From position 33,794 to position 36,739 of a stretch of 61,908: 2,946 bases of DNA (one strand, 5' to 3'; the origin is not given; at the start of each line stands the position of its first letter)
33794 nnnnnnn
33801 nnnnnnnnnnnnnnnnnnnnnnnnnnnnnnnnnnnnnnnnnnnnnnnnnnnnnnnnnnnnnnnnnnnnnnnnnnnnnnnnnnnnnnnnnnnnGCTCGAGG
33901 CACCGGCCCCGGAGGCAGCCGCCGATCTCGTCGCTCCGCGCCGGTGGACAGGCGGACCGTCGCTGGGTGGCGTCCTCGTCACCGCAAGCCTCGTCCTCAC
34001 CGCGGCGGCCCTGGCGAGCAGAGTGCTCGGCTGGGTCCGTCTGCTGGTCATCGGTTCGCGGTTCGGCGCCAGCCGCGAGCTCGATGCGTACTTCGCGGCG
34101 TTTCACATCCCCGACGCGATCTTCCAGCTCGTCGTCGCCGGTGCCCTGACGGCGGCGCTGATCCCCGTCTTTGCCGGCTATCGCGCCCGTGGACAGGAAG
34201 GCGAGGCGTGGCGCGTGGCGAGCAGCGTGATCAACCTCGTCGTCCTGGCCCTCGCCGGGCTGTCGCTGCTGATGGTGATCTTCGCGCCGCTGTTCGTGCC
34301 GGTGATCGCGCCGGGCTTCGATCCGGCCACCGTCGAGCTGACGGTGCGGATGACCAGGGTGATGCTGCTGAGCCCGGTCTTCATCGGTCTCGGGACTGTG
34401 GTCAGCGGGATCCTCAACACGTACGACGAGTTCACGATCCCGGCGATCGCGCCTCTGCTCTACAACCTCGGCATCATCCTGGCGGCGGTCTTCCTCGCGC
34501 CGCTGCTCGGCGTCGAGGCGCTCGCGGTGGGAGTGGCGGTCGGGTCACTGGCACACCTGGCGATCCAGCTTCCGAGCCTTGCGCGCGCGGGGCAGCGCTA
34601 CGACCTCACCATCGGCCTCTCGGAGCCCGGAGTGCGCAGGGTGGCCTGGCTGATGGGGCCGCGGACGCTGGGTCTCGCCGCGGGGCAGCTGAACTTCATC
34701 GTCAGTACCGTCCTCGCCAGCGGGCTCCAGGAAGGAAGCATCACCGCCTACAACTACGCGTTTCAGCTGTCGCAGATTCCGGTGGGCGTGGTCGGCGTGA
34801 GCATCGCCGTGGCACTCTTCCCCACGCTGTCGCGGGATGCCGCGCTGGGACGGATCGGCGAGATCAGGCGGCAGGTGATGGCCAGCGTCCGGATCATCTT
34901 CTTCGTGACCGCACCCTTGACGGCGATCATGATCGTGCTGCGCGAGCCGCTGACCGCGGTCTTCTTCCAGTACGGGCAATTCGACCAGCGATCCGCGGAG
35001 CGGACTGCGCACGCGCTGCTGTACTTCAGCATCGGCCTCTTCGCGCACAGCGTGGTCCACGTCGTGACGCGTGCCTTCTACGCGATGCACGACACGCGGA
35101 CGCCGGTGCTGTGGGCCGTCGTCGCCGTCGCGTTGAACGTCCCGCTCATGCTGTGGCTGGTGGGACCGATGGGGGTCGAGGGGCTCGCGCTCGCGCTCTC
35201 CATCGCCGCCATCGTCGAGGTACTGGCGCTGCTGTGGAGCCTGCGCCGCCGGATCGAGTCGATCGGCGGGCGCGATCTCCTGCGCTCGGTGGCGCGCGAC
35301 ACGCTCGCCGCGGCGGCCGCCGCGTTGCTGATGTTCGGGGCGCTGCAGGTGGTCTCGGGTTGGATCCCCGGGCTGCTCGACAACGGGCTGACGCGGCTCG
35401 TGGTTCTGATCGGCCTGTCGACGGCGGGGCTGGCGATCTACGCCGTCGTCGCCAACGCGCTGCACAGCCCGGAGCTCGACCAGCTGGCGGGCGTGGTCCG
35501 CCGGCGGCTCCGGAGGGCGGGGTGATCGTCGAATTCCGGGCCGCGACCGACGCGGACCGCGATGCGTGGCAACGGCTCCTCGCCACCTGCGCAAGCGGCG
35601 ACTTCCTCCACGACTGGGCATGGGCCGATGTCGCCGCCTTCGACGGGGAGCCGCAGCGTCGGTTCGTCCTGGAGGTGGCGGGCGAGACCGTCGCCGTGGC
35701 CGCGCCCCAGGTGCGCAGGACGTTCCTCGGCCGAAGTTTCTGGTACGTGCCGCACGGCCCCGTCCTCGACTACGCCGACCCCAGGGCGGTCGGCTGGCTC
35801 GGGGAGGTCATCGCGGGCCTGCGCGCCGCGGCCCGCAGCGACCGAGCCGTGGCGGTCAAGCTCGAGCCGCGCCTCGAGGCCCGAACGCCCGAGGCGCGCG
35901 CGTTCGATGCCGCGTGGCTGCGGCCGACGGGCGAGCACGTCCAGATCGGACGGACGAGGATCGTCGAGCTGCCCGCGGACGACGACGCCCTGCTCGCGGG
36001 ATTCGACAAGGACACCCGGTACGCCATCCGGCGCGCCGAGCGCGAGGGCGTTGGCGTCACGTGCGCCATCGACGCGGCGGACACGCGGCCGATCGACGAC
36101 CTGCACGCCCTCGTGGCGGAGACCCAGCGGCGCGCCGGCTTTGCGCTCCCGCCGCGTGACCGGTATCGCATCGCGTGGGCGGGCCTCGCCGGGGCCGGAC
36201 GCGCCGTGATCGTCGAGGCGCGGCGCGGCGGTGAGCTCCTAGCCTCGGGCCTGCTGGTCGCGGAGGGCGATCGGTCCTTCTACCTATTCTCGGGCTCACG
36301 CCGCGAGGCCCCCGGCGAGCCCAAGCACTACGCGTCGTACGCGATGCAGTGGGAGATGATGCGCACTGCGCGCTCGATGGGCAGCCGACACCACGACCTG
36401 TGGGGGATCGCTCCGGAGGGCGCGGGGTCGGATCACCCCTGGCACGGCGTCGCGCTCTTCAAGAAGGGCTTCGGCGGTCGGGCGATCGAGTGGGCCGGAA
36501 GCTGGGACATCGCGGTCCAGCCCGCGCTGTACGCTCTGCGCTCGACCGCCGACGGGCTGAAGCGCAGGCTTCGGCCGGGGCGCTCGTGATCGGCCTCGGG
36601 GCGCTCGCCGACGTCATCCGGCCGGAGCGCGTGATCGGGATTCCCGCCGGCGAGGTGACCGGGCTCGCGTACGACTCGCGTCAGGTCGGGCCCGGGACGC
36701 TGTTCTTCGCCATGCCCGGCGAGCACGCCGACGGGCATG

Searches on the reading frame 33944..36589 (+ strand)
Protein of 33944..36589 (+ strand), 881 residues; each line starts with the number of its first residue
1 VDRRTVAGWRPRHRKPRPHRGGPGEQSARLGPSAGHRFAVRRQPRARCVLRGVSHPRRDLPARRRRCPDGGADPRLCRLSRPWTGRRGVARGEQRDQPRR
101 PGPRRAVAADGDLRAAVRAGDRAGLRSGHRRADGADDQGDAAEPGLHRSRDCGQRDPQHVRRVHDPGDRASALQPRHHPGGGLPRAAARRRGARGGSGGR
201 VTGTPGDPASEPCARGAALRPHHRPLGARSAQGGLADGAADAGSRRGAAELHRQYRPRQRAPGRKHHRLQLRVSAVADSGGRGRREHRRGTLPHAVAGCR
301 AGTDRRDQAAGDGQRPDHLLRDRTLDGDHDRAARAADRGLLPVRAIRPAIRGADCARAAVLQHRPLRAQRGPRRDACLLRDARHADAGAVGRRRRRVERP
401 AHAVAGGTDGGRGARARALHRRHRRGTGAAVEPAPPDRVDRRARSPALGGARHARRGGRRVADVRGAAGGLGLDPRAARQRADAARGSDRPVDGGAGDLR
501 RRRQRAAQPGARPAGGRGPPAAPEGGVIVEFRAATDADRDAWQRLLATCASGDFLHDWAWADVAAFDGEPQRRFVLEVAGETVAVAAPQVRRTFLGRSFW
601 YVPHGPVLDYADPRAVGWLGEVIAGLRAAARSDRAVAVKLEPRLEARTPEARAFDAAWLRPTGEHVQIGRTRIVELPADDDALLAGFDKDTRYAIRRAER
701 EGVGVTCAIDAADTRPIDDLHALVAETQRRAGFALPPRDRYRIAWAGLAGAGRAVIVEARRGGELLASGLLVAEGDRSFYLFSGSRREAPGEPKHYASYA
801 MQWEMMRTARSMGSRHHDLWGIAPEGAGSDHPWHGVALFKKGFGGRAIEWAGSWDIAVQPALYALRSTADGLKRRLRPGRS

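Call 58: search_protein_families(library=pfam, proteins=[window:33944-36589:+], max_evalue=0.00001)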
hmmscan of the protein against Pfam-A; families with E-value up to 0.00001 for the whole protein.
window:33944-36589:+ (881 aa): 2 families
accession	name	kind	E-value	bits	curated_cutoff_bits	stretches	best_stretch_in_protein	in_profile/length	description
PF02388.22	FemAB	-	6.1e-29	101.5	24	1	765-869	307-404/406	FemAB family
PF13480.13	Acetyltransf_6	-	1.3e-12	48.5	22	1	689-821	5-136/143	Acetyltransferase (GNAT) domain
